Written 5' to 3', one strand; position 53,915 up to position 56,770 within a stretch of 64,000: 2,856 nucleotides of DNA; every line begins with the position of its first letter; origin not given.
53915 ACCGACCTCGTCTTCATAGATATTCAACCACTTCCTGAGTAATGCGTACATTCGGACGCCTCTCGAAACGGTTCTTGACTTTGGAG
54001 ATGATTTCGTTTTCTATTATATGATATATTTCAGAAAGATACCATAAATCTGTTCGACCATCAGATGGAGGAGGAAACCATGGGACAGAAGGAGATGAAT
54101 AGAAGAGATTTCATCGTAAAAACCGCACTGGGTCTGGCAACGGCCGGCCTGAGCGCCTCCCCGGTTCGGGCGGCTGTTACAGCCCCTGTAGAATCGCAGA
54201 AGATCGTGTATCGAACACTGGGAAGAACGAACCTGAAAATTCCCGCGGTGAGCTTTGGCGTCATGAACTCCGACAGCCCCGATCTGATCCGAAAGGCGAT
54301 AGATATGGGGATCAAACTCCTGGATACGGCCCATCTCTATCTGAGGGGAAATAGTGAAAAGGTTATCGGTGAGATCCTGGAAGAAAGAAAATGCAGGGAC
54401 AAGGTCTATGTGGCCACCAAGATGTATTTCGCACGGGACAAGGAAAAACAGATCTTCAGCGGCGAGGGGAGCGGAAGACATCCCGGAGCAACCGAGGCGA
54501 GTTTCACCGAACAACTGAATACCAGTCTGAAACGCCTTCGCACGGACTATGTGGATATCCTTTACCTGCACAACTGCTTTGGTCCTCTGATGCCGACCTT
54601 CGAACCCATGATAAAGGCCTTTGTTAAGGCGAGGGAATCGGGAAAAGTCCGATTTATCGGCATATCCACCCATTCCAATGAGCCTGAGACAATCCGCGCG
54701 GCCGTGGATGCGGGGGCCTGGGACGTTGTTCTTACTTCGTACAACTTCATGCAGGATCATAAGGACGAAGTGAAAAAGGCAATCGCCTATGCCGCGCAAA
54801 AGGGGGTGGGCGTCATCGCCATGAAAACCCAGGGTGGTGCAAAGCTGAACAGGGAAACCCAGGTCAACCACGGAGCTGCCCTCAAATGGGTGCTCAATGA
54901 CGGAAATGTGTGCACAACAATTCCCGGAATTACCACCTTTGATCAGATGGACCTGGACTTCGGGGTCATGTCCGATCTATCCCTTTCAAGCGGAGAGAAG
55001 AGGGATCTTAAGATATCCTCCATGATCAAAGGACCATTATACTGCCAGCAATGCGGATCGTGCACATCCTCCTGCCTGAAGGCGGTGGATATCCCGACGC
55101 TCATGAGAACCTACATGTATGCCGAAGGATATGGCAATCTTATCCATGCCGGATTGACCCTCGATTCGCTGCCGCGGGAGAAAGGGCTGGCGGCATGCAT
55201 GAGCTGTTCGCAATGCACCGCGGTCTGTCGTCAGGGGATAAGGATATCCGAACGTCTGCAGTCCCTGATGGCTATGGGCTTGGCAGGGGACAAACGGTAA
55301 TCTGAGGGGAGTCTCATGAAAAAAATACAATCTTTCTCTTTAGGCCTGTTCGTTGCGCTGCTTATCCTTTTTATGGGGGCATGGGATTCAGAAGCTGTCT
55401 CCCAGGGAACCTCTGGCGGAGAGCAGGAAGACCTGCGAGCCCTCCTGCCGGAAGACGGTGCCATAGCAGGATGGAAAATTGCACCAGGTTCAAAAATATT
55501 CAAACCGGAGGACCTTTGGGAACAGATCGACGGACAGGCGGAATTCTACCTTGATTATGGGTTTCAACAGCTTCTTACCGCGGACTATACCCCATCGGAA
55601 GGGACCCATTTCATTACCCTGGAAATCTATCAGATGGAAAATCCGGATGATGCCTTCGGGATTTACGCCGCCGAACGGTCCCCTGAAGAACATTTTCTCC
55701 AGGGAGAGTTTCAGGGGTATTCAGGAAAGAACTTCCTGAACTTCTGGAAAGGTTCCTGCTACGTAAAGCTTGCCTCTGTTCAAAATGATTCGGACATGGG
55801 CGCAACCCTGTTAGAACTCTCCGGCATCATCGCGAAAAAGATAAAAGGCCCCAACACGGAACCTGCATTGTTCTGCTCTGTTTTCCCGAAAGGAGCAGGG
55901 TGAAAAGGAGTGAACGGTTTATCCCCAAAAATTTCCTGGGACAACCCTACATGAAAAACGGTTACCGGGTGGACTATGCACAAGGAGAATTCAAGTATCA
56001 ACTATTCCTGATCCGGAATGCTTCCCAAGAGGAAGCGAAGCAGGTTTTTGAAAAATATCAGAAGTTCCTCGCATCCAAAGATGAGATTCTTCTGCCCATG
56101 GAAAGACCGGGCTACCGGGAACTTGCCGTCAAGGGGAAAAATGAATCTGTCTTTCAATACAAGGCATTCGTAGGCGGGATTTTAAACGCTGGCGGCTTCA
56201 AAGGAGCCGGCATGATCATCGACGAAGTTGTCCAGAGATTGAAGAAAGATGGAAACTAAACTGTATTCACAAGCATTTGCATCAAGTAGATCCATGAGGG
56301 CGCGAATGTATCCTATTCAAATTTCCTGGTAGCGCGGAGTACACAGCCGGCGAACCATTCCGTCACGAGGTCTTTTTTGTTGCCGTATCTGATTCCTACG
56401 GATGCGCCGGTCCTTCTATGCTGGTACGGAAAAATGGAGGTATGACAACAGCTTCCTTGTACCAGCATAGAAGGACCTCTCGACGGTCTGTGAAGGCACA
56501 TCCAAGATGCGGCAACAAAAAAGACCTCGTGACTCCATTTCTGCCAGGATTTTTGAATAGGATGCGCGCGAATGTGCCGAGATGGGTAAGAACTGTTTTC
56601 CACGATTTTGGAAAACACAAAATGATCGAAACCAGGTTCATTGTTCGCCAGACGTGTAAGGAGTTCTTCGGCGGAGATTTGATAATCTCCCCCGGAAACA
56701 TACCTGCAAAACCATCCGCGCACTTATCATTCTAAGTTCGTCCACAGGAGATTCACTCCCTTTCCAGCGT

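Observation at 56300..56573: A ~255-bp palindromic MITE family with 14-bp terminal inverted repeats and 8-bp target-site duplications, at seven or more loci in 64 kb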

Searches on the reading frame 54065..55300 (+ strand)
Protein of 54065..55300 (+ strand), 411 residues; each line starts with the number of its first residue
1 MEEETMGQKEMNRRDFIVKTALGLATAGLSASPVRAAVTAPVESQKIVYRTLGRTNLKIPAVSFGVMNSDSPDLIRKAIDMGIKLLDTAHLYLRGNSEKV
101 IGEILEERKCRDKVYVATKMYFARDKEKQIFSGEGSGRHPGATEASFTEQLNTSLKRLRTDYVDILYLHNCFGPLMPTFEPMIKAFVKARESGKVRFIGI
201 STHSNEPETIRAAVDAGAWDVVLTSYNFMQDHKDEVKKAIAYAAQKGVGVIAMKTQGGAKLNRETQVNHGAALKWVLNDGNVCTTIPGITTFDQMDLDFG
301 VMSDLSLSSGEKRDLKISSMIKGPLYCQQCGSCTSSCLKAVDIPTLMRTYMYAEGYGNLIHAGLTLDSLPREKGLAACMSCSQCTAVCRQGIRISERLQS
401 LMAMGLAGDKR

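Call 20: find_encoding_contigs(protein=window:54065-55300:+, flank=4000, max_places=10)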
Protein window:54065-55300:+ (411 aa): no gene with exactly this product is on record in the collection.

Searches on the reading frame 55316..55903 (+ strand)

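Call 19: search_protein_families(library=pfam, proteins=[window:55316-55903:+])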
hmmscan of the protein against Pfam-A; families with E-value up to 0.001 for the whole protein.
window:55316-55903:+ (195 aa): 1 family
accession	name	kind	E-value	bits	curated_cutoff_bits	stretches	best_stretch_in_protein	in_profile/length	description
PF20244.3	DUF6599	-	1.4e-32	113.2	27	1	51-192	2-143/186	Family of unknown function (DUF6599)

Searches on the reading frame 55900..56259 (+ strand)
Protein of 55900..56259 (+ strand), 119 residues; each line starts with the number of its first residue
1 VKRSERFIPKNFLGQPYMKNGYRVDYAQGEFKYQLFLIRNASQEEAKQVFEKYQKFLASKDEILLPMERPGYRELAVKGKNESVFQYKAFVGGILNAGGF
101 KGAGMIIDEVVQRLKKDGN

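Call 15: find_encoding_contigs(protein=window:55900-56259:+, flank=3000, max_places=10)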
Protein window:55900-56259:+ (119 aa): no gene with exactly this product is on record in the collection.
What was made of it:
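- Tried and rejected: Two window proteins were looked up in the assembly collection and neither was on record (calls 15, 20).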

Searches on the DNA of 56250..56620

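Call 56: search_rna_families(source=window, start=56250, end=56620, threshold=evalue, max_evalue=1)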
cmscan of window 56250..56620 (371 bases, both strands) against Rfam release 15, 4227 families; matches with E-value up to 1: 7.
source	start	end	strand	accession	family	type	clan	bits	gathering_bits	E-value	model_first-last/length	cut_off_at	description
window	56411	56475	-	RF03980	mir-2012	Gene; miRNA;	-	27.1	90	0.0031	1-84/84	no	mir-2012 microRNA precursor family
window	56406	56484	-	RF03491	mir-3146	Gene; miRNA;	-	26.3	96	0.0058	1-79/79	no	mir-3146 microRNA precursor family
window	56405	56485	+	RF03734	mir-4773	Gene; miRNA;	-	24.4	100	0.035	1-78/78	no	mir-4773 microRNA precursor family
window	56406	56487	+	RF03491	mir-3146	Gene; miRNA;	-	24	96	0.024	1-79/79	no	mir-3146 microRNA precursor family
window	56410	56476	+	RF03578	mir-3910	Gene; miRNA;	-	19.8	95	0.22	1-82/82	no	mir-3910 microRNA precursor family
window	56410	56476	-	RF03578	mir-3910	Gene; miRNA;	-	19.4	95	0.27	1-82/82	no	mir-3910 microRNA precursor family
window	56411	56475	+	RF01001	mir-609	Gene; miRNA;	-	17.7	98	0.93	1-92/92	no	mir-609 microRNA precursor family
